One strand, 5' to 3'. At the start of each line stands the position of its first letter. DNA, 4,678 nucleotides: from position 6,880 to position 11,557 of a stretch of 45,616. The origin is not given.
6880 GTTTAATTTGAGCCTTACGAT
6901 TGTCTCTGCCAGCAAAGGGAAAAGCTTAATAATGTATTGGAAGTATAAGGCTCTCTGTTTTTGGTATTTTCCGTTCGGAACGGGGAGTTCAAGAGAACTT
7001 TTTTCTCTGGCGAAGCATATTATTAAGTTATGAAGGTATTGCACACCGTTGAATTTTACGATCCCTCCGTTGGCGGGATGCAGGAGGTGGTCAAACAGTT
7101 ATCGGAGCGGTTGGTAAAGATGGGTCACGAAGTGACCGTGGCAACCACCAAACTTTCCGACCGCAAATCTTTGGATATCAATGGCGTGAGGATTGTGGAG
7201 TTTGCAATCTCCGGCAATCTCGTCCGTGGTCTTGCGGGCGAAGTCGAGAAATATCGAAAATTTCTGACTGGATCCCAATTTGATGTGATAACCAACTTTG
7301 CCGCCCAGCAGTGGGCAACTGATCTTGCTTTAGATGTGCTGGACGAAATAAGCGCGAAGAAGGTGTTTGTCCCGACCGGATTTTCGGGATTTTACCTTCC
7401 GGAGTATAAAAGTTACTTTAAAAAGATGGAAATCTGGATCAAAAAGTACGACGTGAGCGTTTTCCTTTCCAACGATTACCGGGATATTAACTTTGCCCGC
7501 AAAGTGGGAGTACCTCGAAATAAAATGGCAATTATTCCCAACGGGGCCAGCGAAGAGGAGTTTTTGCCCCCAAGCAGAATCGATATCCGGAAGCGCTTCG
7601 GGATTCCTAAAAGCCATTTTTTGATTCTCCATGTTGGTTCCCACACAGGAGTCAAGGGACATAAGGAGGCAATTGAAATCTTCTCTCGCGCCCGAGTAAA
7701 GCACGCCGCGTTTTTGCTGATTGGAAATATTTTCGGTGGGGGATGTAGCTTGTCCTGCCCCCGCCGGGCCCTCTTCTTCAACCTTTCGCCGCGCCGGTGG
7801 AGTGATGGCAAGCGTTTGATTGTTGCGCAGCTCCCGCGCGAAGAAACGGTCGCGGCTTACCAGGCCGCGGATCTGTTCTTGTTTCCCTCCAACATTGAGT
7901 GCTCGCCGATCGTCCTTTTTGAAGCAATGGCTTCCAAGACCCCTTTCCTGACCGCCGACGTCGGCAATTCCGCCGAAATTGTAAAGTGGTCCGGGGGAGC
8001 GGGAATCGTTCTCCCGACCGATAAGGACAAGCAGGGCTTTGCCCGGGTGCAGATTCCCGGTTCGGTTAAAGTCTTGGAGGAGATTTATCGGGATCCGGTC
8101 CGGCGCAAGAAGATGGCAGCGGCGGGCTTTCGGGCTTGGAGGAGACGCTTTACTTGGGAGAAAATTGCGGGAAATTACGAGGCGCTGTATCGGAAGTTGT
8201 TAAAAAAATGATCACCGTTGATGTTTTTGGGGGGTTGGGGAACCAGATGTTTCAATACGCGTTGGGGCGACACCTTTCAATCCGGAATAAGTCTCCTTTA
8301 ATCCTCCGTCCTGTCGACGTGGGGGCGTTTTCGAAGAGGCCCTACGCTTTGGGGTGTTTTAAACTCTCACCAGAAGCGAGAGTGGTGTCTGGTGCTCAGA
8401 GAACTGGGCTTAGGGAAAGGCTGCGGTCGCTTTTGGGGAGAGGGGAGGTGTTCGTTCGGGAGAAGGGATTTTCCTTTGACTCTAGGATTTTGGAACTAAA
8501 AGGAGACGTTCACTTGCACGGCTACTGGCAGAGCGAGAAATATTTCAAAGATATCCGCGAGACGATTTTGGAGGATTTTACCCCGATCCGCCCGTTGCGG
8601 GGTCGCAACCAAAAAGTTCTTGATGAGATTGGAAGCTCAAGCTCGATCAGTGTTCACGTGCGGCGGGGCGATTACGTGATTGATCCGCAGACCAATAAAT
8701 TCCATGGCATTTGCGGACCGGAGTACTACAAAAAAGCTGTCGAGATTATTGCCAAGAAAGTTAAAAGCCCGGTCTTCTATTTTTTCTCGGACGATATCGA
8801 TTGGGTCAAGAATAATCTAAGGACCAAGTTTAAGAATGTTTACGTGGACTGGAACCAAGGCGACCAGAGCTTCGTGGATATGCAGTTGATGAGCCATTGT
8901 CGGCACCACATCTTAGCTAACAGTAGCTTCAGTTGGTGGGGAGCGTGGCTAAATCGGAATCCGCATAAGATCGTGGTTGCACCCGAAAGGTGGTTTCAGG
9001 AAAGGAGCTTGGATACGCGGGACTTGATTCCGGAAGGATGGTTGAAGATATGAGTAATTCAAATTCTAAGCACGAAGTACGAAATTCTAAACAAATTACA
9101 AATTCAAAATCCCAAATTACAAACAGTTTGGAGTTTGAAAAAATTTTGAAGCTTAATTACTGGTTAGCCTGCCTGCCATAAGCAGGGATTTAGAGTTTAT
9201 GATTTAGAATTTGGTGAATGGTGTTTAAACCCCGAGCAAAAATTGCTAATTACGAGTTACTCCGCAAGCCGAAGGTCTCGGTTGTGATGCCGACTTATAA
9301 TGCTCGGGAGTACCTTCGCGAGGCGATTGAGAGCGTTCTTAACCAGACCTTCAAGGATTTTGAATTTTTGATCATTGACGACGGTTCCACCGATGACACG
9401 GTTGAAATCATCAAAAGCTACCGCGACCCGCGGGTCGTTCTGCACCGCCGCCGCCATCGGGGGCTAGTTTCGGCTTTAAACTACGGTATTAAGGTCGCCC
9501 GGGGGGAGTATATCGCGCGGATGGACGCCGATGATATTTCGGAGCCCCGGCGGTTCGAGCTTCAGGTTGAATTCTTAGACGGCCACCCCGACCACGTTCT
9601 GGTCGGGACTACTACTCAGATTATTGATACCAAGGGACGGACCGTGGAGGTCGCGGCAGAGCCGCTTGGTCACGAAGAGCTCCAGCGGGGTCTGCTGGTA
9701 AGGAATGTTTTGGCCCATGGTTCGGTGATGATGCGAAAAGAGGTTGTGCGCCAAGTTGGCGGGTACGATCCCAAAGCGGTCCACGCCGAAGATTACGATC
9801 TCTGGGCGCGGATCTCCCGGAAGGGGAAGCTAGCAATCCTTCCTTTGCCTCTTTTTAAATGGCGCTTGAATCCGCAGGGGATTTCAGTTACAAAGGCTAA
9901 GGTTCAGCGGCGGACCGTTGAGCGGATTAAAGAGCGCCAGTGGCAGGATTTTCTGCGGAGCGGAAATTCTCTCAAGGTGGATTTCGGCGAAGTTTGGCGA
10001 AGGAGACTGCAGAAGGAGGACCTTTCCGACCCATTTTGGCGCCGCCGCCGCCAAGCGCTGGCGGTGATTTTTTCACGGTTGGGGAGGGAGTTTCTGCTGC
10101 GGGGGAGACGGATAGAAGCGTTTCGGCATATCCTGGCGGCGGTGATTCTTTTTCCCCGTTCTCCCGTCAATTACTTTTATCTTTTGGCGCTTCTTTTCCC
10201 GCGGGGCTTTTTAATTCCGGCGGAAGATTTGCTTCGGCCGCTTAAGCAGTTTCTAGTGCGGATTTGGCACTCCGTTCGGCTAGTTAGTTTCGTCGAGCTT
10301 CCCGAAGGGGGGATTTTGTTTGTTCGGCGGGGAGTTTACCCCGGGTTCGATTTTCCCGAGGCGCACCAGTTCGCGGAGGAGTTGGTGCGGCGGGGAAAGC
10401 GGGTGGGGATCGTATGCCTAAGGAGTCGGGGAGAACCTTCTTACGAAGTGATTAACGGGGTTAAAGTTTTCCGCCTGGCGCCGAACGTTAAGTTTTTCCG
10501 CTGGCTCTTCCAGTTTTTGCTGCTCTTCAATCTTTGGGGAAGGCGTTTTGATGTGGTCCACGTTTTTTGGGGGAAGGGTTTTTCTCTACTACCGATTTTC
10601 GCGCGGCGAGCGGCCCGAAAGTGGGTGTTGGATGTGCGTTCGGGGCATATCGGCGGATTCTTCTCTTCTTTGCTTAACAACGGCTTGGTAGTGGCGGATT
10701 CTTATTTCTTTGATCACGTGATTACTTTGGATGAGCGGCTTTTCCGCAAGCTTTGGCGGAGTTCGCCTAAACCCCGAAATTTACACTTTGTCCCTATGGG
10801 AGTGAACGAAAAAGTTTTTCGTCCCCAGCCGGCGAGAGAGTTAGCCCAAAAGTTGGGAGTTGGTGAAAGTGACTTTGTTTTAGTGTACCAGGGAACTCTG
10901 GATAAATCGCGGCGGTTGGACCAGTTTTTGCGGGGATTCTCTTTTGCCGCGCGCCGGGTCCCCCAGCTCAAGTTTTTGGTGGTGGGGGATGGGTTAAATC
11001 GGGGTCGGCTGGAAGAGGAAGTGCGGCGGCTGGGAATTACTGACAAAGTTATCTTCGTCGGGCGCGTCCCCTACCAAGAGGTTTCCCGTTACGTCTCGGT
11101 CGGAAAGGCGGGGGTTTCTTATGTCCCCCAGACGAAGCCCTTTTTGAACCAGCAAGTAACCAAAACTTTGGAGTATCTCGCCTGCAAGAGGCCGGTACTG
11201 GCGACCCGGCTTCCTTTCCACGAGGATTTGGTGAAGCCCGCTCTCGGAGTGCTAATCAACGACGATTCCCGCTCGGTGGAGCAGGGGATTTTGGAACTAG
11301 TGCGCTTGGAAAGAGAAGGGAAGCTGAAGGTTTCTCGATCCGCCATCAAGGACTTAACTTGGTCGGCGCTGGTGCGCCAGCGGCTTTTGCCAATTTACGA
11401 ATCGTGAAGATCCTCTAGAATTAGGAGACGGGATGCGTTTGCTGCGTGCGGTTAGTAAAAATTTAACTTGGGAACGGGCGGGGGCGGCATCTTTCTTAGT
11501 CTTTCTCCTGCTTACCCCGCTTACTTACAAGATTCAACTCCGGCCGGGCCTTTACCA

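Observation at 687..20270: Complete ABC-exporter-dependent glycan assembly line with terminator, ligase-like and DUF4012 components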

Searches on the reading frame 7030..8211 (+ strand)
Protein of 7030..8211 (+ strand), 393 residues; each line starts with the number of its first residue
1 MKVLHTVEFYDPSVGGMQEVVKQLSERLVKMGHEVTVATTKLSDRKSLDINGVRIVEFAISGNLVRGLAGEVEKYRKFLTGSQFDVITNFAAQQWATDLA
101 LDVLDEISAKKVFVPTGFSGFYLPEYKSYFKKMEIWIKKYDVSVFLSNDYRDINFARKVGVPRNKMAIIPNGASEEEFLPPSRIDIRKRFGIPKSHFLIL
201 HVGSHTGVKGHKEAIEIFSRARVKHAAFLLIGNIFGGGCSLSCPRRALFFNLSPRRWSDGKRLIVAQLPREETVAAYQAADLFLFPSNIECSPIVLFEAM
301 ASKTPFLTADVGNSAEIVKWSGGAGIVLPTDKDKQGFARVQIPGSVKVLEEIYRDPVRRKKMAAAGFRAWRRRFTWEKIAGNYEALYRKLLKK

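Call 3: search_protein_families(library=pfam, proteins=[window:7030-8211:+], max_evalue=0.01)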
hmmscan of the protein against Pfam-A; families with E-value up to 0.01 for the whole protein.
window:7030-8211:+ (393 aa): 7 families
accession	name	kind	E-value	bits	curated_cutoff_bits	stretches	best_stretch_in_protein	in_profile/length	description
PF00534.26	Glycos_transf_1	-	2.8e-15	56.7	26.4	1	184-337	3-148/172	Glycosyl transferases group 1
PF13439.12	Glyco_transf_4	-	3.8e-13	50.3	28.5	1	14-174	1-167/170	Glycosyltransferase Family 4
PF13692.12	Glyco_trans_1_4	-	8.7e-13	49.2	27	1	198-338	3-133/142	Glycosyl transferases group 1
PF13579.12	Glyco_trans_4_4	-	1.1e-07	32.8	29.7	1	15-172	1-158/158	Glycosyl transferase 4-like domain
PF13524.12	Glyco_trans_1_2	-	1.5e-05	25.4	25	1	227-383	16-142/144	Glycosyl transferase-like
PF20706.3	GT4-conflict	-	4.2e-05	23.1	26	0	270-380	272-382/385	Family 4 Glycosyltransferase in conflict systems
PF08323.17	Glyco_transf_5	-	0.0021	18.3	22.7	1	10-49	10-50/239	Starch synthase catalytic domain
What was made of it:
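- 7030..8211 (+): GT4 glycosyltransferase (GT4a). Glycos_transf_1 / Glyco_transf_4 (call 3).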

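Call 52: search_protein_families(library=ncbifam, proteins=[window:7030-8211:+], max_evalue=0.00001)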
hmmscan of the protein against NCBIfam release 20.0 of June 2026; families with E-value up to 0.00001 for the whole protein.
window:7030-8211:+ (393 aa): 18 families
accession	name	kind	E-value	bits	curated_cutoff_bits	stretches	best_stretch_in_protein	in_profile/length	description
TIGR02149.1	glgA_Coryne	subfamily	4.2e-18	65.6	302.4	1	160-390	165-390/391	glycogen synthase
TIGR03449.1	mycothiol_MshA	equivalog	4.4e-17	62.1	462.5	1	158-391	182-404/406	D-inositol-3-phosphate glycosyltransferase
TIGR03999.1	thiol_BshA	equivalog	4.8e-17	62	273.7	1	134-391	139-374/375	N-acetyl-alpha-D-glucosaminyl L-malate synthase BshA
TIGR03088.1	stp2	hypoth_equivalog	9.1e-16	57.9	409.05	1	146-391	143-374/374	TIGR03088 family PEP-CTERM/XrtA system glycosyltransferase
TIGR04157.1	glyco_rSAM_CFB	subfamily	2.6e-09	36.5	400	1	129-387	159-406/406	TIGR04157 family glycosyltransferase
NF047684.1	TeichurnBiosyTuaC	equivalog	4.1e-09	35.8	550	1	170-317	191-327/391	teichuronic acid biosynthesis protein TuaC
TIGR04063.1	stp3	hypoth_equivalog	4.9e-09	35.5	442.05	1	155-391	173-396/397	TIGR04063 family PEP-CTERM/XrtA system glycosyltransferase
TIGR04047.1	MSMEG_0565_glyc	hypoth_equivalog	2.1e-08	33.7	259.85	1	141-388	140-372/373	MSMEG_0565 family glycosyltransferase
NF038295.1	EPS_HpsP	equivalog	3.4e-08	32.9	550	0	158-390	171-387/388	hormogonium polysaccharide biosynthesis glycosyltransferase HpsP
NF053513.1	Gtran_IagA_BgsA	equivalog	5.4e-08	32.2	460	1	168-311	131-267/333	LTA glycolipid anchor biosynthesis glycosyltransferase, IagA/BgsA family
NF041010.1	glycosy_Agl16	equivalog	1.1e-07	31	575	0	158-390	150-351/352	glycosylation protein Agl16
NF038229.1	Glyco4_Geo_Pelo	equivalog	2.5e-07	30.1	400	1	163-391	132-337/338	GPMC system family 4 glycosyltransferase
NF041876.1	EPS_EpsE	equivalog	6e-07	29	400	1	195-377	213-383/389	exopolysaccharide biosynthesis GT4 family glycosyltransferase EpsE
NF038298.1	EPS_HpsO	equivalog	8.9e-07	28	575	0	295-390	304-387/388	hormogonium polysaccharide biosynthesis glycosyltransferase HpsO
NF049987.1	DaglGlyslTfaseDgs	equivalog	4e-06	26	500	1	275-316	227-268/332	processive diacylglycerol alpha-glucosyltransferase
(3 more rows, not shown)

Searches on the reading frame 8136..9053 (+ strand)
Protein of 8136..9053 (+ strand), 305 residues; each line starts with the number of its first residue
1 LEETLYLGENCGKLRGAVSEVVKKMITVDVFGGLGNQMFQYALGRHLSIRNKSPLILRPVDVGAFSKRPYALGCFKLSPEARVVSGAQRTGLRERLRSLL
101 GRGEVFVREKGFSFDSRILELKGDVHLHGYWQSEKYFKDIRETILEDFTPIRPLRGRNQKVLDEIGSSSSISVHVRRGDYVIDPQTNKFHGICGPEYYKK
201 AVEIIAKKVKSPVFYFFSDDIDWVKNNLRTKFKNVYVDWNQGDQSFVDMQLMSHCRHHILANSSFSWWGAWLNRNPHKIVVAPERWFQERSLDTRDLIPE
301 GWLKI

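Call 3: search_protein_families(library=pfam, proteins=[window:8136-9053:+], max_evalue=0.01)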
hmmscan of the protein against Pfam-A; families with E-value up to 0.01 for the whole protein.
window:8136-9053:+ (305 aa): 1 family
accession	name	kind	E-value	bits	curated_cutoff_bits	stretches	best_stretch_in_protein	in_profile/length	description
PF01531.22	Glyco_transf_11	-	2.6e-39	135.7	23.9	1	22-302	29-294/298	Glycosyl transferase family 11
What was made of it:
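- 8208..9053 (+): GT11 (alpha-1,2-fucosyltransferase family). The mechanical ORF starts at 8136; relatives align from residue 25. Glyco_transf_11 E 3e-39 (call 3).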

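Call 13: search_protein_families(library=ncbifam, proteins=[window:8136-9053:+], max_evalue=0.01)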
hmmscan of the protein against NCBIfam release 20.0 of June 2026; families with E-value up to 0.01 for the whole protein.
window:8136-9053:+ (305 aa): 0 families

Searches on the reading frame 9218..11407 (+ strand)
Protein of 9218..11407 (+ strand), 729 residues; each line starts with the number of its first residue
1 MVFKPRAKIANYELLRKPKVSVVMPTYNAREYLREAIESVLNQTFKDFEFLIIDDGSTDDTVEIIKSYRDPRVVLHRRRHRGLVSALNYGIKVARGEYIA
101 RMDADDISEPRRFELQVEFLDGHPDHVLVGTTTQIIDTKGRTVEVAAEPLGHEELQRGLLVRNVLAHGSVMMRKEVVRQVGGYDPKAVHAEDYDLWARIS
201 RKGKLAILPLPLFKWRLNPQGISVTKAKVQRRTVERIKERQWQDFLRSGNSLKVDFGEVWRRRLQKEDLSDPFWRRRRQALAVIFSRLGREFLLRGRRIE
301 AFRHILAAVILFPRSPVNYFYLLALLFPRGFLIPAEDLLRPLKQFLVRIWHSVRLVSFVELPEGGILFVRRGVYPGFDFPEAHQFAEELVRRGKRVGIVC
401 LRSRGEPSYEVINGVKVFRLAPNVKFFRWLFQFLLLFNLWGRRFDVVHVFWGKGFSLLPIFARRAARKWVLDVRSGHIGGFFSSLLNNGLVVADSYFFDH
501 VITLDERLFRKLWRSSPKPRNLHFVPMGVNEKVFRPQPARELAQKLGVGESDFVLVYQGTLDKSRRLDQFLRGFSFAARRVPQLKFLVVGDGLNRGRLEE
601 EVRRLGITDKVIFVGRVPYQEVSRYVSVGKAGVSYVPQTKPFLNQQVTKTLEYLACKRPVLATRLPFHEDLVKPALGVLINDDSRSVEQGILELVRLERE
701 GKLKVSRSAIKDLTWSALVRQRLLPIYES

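Call 3: search_protein_families(library=pfam, proteins=[window:9218-11407:+], max_evalue=0.01)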
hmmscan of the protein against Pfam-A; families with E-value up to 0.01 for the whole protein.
window:9218-11407:+ (729 aa): 10 families
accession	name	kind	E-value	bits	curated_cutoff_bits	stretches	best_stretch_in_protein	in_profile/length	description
PF00535.33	Glycos_transf_2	-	7.1e-40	137.1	23.3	1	21-180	1-167/168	Glycosyl transferase family 2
PF13641.12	Glyco_tranf_2_3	-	2.4e-18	67.4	27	1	18-203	1-198/230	Glycosyltransferase like family 2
PF10111.15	Glyco_tranf_2_2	-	7.4e-16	58.9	27.3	1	21-203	1-203/276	Glycosyltransferase like family 2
PF13692.12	Glyco_trans_1_4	-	2.3e-14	54.3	27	1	553-695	2-140/142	Glycosyl transferases group 1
PF00534.26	Glycos_transf_1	-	9.5e-14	51.7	26.4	1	541-698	4-159/172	Glycosyl transferases group 1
PF13579.12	Glyco_trans_4_4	-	8e-09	36.5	29.7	1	382-528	7-158/158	Glycosyl transferase 4-like domain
PF13439.12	Glyco_transf_4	-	2.1e-07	31.6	28.5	1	383-530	9-167/170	Glycosyltransferase Family 4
PF13524.12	Glyco_trans_1_2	-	0.00019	21.8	25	1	577-695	8-112/144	Glycosyl transferase-like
PF13704.12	Glyco_tranf_2_4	-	0.0021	19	27.5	1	28-106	2-82/98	Glycosyl transferase family 2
PF13632.12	Glyco_trans_2_3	-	0.0024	18.2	27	1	98-312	1-170/198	Glycosyl transferase family group 2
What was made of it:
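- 9218..11407 (+): 729-aa two-domain GT2 + GT4 enzyme. Glycos_transf_2 E 7e-40 (aa 21-180) and Glycos_transf_1 E 1e-13 (aa 541-698) (call 3).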

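Call 13: search_protein_families(library=ncbifam, proteins=[window:9218-11407:+], max_evalue=0.01)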
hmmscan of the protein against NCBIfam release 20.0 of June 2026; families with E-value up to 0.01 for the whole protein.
window:9218-11407:+ (729 aa): 38 families (the best 25 are shown)
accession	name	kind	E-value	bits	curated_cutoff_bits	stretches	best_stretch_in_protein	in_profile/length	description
NF053739.1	GlytfEpsEBac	equivalog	6e-41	140.2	450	1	18-204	1-190/265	glycosyltransferase EpsE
NF047683.1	TeichurnBiosyTuaG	equivalog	5.2e-28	98.4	400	1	16-233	4-221/252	teichuronic acid biosynthesis protein TuaG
NF007482.0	PRK10073.1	equivalog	1.4e-22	80.2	423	1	17-118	5-108/334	glycosyltransferase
NF041875.1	EPS_EpsD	equivalog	4.3e-21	75.6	370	1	20-203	1-193/325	exopolysaccharide biosynthesis glycosyltransferase EpsD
TIGR03937.1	PgaC_IcaA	equivalog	8.1e-20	71.1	422.3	1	10-125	37-155/407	poly-beta-1,6-N-acetyl-D-glucosamine synthase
TIGR04063.1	stp3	hypoth_equivalog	1.3e-18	67.1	442.05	1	499-696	159-359/397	TIGR04063 family PEP-CTERM/XrtA system glycosyltransferase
TIGR04283.1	glyco_like_mftF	equivalog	1.9e-16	60.3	182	1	20-211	1-181/221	TIGR04283 family arsenosugar biosynthesis glycosyltransferase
NF050050.1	ProtGlycPglI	equivalog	1e-15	57.9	500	1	17-111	1-99/306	GalNAc(5)-diNAcBac-PP-undecaprenol beta-1,3-glucosyltransferase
TIGR03965.1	mycofact_glyco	equivalog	1.7e-15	56.8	280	1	16-204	72-268/467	mycofactocin biosynthesis glycosyltransferase MftF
NF041394.1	GtaseAglG_Halo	equivalog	4e-15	55.9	440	1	19-192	2-183/304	glucosyl-dolichyl phosphate glucuronosyltransferase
NF007453.0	PRK10018.1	equivalog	2e-13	50.7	382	1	17-135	5-126/280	colanic acid biosynthesis glycosyltransferase WcaA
TIGR04017.1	WcaA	equivalog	4.2e-13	49.5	495.75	1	17-137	4-127/279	colanic acid biosynthesis glycosyltransferase WcaA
NF038298.1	EPS_HpsO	equivalog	2.5e-12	46.3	575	1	527-630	176-277/388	hormogonium polysaccharide biosynthesis glycosyltransferase HpsO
NF038299.1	EPS_HpsN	equivalog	1.3e-11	44.1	425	1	18-110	1-95/317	hormogonium polysaccharide biosynthesis glycosyltransferase HpsN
NF038302.1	EPS_HpsE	equivalog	9.4e-11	41.2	300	1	20-128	3-119/307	hormogonium polysaccharide biosynthesis glycosyltransferase HpsE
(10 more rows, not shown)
